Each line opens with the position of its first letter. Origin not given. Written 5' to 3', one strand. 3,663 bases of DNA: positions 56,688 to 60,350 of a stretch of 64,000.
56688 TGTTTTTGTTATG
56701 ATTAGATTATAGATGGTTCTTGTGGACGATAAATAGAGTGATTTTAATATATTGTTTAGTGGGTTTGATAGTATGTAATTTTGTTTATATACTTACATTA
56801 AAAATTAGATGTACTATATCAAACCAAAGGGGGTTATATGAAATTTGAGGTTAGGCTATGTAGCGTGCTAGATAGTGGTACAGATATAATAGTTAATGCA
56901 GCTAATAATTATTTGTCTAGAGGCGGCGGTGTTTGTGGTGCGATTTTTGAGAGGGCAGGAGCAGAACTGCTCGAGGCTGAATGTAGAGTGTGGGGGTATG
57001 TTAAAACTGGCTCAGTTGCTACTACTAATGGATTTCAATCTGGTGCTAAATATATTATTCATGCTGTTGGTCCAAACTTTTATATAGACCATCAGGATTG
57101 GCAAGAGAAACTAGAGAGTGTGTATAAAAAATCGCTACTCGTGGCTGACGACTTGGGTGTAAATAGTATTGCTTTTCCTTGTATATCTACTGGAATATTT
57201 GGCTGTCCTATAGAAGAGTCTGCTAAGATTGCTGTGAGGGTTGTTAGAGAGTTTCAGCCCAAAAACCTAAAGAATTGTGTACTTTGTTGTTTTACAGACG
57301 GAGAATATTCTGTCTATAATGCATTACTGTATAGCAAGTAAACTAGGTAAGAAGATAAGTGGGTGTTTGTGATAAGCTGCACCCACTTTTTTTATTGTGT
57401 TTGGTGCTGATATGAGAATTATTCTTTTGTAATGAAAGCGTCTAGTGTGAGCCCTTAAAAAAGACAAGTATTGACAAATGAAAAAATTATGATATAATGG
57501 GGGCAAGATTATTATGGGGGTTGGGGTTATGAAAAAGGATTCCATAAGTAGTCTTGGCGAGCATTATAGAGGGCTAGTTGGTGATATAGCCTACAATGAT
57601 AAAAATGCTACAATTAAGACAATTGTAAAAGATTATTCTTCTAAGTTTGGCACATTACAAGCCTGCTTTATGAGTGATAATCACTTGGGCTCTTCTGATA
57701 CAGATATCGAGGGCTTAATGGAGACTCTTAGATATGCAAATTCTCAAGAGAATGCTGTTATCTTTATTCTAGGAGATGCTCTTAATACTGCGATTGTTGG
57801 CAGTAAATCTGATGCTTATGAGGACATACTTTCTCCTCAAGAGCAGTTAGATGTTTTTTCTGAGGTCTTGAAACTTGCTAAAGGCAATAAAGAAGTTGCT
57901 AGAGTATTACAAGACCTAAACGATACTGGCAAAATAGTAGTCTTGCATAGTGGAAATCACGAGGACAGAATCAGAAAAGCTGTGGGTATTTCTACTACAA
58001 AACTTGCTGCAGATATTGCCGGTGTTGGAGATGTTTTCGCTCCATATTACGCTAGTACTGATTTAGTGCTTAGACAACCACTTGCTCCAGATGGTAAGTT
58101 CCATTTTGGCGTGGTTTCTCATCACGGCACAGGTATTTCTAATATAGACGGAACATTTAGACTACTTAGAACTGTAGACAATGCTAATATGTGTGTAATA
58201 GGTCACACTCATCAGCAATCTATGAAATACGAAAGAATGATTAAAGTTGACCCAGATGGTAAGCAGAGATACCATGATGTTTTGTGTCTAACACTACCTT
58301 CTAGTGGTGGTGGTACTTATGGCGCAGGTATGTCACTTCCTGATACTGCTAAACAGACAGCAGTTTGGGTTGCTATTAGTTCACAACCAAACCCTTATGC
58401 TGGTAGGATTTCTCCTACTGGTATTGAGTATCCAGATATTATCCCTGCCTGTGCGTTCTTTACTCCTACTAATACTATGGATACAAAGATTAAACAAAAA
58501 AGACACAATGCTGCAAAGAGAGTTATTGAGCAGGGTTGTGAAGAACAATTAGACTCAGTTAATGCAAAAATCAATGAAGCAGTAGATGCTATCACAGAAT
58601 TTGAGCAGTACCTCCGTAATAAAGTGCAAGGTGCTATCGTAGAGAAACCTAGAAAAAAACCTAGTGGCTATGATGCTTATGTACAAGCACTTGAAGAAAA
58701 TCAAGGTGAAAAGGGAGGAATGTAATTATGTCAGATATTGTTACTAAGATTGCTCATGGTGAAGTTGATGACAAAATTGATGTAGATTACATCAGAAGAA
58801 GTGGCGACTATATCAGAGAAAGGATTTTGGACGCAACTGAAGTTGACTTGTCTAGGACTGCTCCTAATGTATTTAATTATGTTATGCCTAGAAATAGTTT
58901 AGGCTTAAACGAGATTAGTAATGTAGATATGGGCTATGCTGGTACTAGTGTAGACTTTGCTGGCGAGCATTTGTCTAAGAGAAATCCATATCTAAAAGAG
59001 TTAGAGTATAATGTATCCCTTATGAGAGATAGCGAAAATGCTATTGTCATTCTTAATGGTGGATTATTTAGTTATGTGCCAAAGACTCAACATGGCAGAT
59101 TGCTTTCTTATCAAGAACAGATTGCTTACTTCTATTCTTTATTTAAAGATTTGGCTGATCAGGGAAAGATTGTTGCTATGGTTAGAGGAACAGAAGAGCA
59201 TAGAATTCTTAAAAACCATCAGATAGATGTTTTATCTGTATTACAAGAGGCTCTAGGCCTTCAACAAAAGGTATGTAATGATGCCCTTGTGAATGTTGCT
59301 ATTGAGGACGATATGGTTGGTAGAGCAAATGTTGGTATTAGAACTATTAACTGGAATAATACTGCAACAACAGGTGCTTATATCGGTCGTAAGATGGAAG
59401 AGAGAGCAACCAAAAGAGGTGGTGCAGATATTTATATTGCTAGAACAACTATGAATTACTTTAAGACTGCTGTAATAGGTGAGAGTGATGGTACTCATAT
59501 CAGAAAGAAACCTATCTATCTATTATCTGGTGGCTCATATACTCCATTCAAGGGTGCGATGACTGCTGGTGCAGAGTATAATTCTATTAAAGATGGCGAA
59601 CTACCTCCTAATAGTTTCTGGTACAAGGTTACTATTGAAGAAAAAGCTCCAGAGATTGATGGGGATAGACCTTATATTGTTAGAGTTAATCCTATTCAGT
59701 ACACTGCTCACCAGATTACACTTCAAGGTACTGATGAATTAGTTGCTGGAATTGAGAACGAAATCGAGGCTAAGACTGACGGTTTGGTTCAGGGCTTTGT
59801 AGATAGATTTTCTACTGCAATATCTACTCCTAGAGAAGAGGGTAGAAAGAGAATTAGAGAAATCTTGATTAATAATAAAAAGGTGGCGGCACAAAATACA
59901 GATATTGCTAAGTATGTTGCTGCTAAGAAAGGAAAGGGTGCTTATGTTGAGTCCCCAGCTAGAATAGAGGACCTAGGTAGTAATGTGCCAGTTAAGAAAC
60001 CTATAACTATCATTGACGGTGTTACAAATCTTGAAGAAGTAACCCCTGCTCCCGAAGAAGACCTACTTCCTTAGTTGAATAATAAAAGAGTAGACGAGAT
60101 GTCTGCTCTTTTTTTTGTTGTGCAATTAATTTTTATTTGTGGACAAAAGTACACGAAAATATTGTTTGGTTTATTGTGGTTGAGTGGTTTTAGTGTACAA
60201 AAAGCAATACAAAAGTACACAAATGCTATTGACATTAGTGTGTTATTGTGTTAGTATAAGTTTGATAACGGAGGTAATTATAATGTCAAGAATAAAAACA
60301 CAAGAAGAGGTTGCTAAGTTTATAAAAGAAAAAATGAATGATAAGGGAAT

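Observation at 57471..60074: Active/inactive metallophosphoesterase paralog pair under a near-consensus promoter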

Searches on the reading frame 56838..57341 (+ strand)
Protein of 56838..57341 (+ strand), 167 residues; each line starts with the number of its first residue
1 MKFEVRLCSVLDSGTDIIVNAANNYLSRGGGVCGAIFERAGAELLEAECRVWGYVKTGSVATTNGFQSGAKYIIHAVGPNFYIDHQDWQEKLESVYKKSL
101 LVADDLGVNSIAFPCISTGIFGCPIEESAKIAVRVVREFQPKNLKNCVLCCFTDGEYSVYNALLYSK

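Call 3: search_protein_families(library=pfam, proteins=[window:56838-57341:+], max_evalue=0.1)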
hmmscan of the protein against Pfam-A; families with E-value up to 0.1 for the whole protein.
window:56838-57341:+ (167 aa): 1 family
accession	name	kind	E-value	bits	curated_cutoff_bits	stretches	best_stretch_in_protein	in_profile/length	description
PF01661.27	Macro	-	3.8e-35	120.8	22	1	19-132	1-118/118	Macro domain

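Call 4: search_protein_families(library=phrogs, proteins=[window:56838-57341:+], max_evalue=0.1)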
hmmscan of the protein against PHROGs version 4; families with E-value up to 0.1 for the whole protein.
window:56838-57341:+ (167 aa): 0 families

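Call 10: search_protein_families(library=ncbifam, proteins=[window:56838-57341:+], max_evalue=0.1)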
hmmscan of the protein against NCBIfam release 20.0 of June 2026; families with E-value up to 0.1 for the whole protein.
window:56838-57341:+ (167 aa): 11 families
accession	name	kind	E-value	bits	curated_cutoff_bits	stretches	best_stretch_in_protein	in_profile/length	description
NF001664.0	PRK00431.1-6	equivalog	1.7e-44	151.3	200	1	10-165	11-170/173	O-acetyl-ADP-ribose deacetylase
NF001667.0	PRK00431.2-3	equivalog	1.3e-37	129.2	252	1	8-163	15-172/182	ADP-ribose-binding protein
NF001668.0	PRK00431.2-4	equivalog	1.5e-36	125.8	278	1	14-163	62-211/220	ADP-ribose-binding protein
NF001665.0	PRK00431.2-1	equivalog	2.2e-33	115.2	315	1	13-164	20-171/177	ADP-ribose-binding protein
NF001663.0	PRK00431.1-4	equivalog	1.3e-32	113.2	285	1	10-166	16-177/180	ADP-ribose-binding protein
NF001661.0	PRK00431.1-2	equivalog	2.1e-30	105.9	291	1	1-163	1-170/179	O-acetyl-ADP-ribose deacetylase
NF001660.0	PRK00431.1-1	equivalog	8.1e-30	103.6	271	1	13-165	15-172/177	O-acetyl-ADP-ribose deacetylase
NF001662.0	PRK00431.1-3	equivalog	1.3e-25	90.3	215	1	13-160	15-177/185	[protein ADP-ribosylglutamate] hydrolase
NF003163.0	PRK04143.1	equivalog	1.4e-24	87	272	1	16-165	98-261/265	protein-ADP-ribose hydrolase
NF009880.0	PRK13341.1-1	equivalog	3.3e-24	85.2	891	1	13-142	439-571/599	AAA family ATPase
NF001666.0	PRK00431.2-2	equivalog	2.2e-20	73.2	246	1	1-150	1-148/164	ADP-ribose-binding protein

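Call 11: search_protein_families(library=padloc, proteins=[window:56838-57341:+], max_evalue=0.1)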
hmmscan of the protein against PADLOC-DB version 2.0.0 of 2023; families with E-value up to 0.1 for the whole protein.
window:56838-57341:+ (167 aa): 0 families

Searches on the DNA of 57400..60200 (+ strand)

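Call 9: search_dna_similar(query=window:57400-60200:+, collection=phages, mode=distant, max_rows=20)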
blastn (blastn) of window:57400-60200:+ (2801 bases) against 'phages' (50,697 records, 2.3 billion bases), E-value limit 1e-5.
No match.
